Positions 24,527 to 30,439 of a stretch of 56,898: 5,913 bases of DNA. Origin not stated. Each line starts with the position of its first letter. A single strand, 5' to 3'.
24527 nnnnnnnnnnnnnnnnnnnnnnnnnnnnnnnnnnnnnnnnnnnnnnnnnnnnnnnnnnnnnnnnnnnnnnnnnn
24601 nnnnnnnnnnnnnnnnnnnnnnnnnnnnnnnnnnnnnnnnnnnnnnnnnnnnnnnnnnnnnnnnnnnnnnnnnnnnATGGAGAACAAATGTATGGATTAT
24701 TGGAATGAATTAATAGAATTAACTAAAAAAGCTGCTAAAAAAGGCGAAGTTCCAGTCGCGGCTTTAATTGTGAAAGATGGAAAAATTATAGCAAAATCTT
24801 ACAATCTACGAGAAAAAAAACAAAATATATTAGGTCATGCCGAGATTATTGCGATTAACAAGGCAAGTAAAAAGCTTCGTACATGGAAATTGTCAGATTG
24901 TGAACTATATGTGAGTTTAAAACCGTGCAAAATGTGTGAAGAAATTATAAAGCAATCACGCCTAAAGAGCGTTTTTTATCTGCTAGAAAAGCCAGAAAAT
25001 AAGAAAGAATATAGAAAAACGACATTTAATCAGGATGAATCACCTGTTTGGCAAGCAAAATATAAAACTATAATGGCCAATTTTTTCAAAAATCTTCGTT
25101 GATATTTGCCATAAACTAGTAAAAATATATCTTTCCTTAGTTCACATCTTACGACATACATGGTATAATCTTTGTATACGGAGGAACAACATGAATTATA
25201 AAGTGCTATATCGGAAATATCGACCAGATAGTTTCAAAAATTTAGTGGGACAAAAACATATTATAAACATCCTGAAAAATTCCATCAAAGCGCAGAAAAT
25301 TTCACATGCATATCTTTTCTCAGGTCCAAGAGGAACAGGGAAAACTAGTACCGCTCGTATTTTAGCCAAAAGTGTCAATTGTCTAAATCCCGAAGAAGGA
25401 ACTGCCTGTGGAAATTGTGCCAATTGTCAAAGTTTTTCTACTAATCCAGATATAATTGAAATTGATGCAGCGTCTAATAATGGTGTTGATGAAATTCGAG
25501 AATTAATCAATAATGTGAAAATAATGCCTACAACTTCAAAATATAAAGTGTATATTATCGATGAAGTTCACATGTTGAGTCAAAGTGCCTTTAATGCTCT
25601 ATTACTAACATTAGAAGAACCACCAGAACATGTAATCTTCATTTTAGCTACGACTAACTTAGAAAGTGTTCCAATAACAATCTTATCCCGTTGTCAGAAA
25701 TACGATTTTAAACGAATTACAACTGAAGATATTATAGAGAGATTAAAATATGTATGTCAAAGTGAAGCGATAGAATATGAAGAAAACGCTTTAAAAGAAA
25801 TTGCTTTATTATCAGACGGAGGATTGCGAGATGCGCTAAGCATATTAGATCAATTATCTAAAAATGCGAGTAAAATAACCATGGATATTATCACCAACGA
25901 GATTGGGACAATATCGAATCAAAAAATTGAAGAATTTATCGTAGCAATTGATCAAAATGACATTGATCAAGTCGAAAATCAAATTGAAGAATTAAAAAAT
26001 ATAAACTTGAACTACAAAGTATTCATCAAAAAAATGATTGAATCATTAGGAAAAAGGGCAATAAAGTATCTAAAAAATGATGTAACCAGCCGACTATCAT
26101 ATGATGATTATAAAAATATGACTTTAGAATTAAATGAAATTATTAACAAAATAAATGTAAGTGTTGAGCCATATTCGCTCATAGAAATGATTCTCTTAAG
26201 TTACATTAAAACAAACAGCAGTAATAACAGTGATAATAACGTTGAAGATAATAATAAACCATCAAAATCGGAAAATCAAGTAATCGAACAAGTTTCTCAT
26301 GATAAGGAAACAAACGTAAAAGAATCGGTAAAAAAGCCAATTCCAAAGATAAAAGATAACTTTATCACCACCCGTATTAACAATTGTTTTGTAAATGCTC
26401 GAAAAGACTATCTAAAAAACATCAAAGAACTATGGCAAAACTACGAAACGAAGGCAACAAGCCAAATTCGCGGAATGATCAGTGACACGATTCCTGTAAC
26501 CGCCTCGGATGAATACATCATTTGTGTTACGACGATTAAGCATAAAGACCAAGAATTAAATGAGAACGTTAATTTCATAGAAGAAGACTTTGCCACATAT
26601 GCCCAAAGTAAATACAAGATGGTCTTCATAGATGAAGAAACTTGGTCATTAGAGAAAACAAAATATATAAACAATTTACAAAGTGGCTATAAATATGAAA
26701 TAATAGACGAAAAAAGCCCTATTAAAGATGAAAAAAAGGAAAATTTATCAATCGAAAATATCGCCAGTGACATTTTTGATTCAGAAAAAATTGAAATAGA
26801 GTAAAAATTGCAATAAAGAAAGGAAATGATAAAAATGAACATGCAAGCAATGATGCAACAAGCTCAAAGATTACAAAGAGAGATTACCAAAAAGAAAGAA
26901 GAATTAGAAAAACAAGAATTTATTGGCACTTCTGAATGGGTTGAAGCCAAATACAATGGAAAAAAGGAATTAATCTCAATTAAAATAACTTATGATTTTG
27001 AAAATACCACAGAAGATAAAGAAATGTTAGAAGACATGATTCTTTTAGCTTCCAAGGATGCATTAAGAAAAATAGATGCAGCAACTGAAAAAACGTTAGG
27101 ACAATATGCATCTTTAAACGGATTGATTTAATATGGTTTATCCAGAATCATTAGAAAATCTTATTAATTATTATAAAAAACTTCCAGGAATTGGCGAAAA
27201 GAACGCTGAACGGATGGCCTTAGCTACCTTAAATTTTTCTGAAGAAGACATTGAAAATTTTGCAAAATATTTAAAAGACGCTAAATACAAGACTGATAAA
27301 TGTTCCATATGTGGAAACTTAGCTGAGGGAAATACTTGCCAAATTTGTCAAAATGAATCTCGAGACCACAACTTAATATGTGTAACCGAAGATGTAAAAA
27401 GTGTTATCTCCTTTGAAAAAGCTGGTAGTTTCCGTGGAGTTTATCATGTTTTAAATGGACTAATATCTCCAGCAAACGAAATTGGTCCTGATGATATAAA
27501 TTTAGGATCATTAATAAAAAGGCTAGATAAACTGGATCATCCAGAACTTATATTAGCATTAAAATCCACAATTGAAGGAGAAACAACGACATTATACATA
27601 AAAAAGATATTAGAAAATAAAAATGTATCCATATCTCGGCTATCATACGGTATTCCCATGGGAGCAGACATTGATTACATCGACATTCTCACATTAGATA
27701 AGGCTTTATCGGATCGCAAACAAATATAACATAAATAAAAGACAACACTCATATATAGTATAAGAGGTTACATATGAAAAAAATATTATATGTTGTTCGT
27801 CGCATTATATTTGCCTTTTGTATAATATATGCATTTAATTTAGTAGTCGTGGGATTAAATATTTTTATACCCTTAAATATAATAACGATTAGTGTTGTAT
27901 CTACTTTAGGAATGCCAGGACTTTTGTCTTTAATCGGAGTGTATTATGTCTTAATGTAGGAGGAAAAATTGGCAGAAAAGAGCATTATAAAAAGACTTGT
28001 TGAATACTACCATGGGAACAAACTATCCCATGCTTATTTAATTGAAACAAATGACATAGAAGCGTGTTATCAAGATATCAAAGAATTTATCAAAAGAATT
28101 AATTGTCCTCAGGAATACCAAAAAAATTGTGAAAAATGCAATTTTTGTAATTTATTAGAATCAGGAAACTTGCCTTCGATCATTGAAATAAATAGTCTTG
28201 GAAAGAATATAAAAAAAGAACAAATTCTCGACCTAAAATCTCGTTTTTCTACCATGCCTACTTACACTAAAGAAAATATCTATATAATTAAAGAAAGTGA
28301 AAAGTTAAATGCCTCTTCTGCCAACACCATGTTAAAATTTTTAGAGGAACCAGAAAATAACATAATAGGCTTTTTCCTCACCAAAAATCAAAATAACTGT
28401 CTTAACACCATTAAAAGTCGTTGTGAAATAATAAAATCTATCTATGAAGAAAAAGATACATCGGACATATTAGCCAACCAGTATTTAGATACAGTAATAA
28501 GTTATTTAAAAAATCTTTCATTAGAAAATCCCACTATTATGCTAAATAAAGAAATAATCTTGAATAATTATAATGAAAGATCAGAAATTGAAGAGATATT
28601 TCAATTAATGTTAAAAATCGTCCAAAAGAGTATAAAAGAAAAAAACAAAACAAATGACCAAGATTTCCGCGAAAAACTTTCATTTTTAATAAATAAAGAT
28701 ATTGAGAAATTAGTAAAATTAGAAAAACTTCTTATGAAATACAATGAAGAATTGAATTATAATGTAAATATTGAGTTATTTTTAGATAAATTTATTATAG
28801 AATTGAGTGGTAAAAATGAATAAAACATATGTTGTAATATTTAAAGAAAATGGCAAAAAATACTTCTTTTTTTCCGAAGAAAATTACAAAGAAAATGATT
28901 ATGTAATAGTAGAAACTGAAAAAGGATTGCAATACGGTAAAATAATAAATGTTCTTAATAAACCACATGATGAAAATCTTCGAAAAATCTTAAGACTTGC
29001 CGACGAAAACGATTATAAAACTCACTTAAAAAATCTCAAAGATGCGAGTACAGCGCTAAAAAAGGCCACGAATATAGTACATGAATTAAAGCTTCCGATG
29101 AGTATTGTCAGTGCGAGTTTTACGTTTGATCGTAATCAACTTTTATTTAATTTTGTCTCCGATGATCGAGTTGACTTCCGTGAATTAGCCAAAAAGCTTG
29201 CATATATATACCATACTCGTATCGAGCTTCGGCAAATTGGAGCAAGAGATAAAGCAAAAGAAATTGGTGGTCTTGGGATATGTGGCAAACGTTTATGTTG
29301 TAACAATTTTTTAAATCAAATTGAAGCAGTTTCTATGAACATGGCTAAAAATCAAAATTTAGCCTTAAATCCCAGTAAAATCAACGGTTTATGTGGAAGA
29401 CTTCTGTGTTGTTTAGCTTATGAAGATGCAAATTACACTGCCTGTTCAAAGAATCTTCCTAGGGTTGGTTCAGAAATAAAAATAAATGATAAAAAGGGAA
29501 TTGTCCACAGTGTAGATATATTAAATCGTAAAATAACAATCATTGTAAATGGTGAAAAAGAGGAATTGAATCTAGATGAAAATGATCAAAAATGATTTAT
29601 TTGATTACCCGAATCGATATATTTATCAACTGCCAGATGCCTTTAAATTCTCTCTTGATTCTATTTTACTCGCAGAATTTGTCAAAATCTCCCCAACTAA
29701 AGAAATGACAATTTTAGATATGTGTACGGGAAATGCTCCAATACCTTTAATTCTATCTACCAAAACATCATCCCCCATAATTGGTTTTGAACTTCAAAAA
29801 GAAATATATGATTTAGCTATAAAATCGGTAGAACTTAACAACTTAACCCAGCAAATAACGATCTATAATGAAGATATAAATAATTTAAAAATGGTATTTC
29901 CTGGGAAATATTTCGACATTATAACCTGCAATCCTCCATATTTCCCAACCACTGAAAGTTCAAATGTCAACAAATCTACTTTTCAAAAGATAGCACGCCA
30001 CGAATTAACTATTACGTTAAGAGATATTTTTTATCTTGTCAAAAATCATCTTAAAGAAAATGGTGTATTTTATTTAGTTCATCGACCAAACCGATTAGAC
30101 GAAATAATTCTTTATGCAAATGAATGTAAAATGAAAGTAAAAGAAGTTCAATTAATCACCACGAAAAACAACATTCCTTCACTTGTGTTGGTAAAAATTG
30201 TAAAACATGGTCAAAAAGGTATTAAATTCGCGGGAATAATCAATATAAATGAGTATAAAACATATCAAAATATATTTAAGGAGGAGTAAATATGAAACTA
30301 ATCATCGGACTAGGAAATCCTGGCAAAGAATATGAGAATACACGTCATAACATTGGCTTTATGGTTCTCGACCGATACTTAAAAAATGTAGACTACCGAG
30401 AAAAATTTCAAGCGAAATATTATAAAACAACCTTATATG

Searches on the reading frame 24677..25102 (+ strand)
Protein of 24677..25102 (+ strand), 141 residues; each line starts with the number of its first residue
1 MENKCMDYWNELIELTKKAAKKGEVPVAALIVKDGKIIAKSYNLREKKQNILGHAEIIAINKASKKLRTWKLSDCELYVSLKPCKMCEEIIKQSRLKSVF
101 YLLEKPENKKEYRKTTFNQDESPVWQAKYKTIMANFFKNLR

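Call 13: search_protein_families(library=ncbifam, proteins=[window:24677-25102:+])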
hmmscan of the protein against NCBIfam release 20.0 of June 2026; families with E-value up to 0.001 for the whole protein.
window:24677-25102:+ (141 aa): 4 families
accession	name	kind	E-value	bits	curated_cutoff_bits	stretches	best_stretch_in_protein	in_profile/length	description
NF008113.2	PRK10860.1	equivalog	2e-20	73.3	150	1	7-101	8-103/165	tRNA adenosine(34) deaminase TadA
TIGR00326.1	eubact_ribD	equivalog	1.9e-07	30.7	156.35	1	26-106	20-97/343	bifunctional diaminohydroxyphosphoribosylaminopyrimidine deaminase/5-amino-6-(5-phosphoribosylamino)uracil reductase RibD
TIGR02571.1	ComEB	equivalog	1.4e-06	28.3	219.45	1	54-121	69-132/151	ComE operon protein 2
NF041025.1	antiphage_deaminase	equivalog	0.0003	19.8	400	1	54-102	339-386/437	anti-phage dCTP deaminase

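Call 14: find_encoding_contigs(protein=window:24677-25102:+, flank=10000, max_places=10)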
Protein window:24677-25102:+ (141 aa): no gene with exactly this product is on record in the collection.

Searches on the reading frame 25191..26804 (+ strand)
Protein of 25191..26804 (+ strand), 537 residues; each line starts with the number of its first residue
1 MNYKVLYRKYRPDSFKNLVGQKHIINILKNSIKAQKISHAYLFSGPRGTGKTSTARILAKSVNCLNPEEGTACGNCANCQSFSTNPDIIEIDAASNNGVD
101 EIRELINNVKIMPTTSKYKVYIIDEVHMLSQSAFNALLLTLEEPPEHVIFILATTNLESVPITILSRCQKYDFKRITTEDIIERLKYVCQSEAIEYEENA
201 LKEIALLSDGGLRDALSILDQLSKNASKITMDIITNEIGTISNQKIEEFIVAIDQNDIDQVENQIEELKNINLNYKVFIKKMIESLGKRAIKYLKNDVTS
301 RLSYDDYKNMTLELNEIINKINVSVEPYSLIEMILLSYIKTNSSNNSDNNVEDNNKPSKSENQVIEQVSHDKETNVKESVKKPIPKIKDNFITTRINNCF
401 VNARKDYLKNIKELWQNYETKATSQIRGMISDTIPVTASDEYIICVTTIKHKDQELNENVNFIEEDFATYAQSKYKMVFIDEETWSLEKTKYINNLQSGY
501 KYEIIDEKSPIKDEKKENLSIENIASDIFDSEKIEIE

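Call 13: search_protein_families(library=ncbifam, proteins=[window:25191-26804:+])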
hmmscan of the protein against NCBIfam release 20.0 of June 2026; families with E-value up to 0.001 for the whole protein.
window:25191-26804:+ (537 aa): 76 families (the best 25 are shown)
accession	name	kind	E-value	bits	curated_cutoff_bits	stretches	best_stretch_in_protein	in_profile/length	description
NF004046.1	PRK05563.1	equivalog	2e-134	449.6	400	1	2-504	1-545/567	DNA polymerase III subunit gamma/tau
TIGR02397.1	dnaX_nterm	equivalog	4.3e-123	411.1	250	1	3-347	1-343/355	DNA polymerase III subunit gamma/tau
NF011523.0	PRK14962.1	equivalog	7.4e-113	377.8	576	1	4-384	2-372/474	DNA polymerase III subunits gamma and tau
NF011510.0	PRK14948.1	equivalog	1.8e-112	377.2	593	1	1-500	3-535/640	DNA polymerase III subunit gamma/tau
NF004549.0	PRK05896.1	equivalog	3.1e-111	373.1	578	1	2-511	2-504/642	DNA polymerase III subunits gamma and tau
NF011512.0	PRK14950.1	equivalog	3.5e-108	363.3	593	1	1-301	1-303/585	DNA polymerase III subunits gamma and tau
NF011514.0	PRK14953.1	equivalog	2e-107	360.1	536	1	1-475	1-479/488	DNA polymerase III subunits gamma and tau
NF005942.0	PRK07994.1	equivalog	5.4e-106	356.1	613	1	1-303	1-306/655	DNA polymerase III subunit gamma/tau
NF011526.0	PRK14965.1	equivalog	1.9e-105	353.9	670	1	1-290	1-293/578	DNA polymerase III subunits gamma and tau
NF011531.0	PRK14971.1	equivalog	3.3e-101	340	685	1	2-226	3-230/614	DNA polymerase III subunit gamma/tau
NF006585.0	PRK09111.1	equivalog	5e-98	329.3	604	1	2-284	26-316/616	DNA polymerase III subunit gamma/tau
NF005173.0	PRK06647.1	equivalog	7.4e-93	312.3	623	1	1-517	1-525/568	DNA polymerase III subunits gamma and tau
NF011524.0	PRK14963.1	equivalog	2.3e-92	311.1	601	1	6-289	4-288/647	DNA polymerase III subunits gamma and tau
NF004962.0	PRK06305.1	equivalog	2.3e-90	304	559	1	2-398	3-415/465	DNA polymerase III subunits gamma and tau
NF006280.0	PRK08451.1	equivalog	8.1e-90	302.1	572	1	4-401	2-402/535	DNA polymerase III subunit gamma/tau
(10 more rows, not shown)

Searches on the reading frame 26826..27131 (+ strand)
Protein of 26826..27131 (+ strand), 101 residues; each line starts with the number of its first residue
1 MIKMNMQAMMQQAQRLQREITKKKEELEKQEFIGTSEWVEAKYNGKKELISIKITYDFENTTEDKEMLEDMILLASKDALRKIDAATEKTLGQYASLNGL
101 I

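Call 13: search_protein_families(library=ncbifam, proteins=[window:26826-27131:+])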
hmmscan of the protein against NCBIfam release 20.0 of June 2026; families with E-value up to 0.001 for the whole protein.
window:26826-27131:+ (101 aa): 2 families
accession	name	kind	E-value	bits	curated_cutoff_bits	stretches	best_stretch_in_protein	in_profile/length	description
TIGR00103.1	DNA_YbaB_EbfC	equivalog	3.5e-14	52.8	49.45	1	4-90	5-93/104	YbaB/EbfC family nucleoid-associated protein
NF011218.0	PRK14625.1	equivalog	6.1e-07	29.8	151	1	5-92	3-91/109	hypothetical protein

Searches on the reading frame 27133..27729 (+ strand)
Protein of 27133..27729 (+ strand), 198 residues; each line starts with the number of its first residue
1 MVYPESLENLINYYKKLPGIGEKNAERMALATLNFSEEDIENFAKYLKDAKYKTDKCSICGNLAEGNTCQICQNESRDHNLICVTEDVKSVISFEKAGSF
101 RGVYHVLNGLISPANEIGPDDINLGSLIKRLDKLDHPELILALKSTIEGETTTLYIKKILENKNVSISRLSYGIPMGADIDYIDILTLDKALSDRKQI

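Call 13: search_protein_families(library=ncbifam, proteins=[window:27133-27729:+])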
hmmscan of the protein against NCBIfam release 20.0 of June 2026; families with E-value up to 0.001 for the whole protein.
window:27133-27729:+ (198 aa): 1 family
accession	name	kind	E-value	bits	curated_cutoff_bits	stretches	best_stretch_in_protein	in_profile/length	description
TIGR00615.1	recR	equivalog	1.7e-66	223.5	162.55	1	1-196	1-196/196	recombination mediator RecR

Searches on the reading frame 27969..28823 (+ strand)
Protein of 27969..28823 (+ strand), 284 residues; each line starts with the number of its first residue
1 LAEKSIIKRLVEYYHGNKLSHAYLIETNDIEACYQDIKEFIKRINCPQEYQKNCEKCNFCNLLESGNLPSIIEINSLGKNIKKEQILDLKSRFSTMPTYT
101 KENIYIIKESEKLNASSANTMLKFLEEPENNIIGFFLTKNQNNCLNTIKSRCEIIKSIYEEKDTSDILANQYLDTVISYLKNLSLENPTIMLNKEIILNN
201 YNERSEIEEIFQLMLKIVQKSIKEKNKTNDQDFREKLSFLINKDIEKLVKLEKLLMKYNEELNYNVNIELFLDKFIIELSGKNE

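Call 39: search_protein_families(library=pfam, proteins=[window:27969-28823:+], max_evalue=0.00001)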
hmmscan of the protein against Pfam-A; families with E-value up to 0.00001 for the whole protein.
window:27969-28823:+ (284 aa): 1 family
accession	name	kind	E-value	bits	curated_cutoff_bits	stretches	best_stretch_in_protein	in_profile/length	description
PF13177.12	DNA_pol3_delta2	-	3.3e-39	134.9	27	1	4-156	3-156/161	DNA polymerase III, delta subunit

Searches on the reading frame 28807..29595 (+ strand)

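Call 39: search_protein_families(library=pfam, proteins=[window:28807-29595:+], max_evalue=0.00001)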
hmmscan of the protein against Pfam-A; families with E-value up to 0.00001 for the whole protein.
window:28807-29595:+ (262 aa): 1 family
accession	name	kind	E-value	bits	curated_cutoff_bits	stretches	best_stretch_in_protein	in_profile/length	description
PF04468.17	PSP1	-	9e-27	93.7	27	1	60-144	2-86/86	PSP1 C-terminal conserved region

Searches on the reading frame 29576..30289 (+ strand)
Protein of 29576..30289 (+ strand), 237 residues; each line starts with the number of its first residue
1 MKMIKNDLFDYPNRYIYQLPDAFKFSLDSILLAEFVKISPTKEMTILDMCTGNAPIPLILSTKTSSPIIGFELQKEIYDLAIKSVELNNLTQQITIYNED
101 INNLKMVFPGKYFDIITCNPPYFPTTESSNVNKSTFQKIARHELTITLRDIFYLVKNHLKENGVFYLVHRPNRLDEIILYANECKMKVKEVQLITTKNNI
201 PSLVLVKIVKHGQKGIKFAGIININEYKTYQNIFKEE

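Call 39: search_protein_families(library=pfam, proteins=[window:29576-30289:+], max_evalue=0.00001)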
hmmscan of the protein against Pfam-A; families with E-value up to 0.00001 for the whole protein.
window:29576-30289:+ (237 aa): 1 family
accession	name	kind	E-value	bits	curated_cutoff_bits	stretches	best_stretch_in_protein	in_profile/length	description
PF13847.12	Methyltransf_31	-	2e-06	28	27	1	41-178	2-119/145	Methyltransferase domain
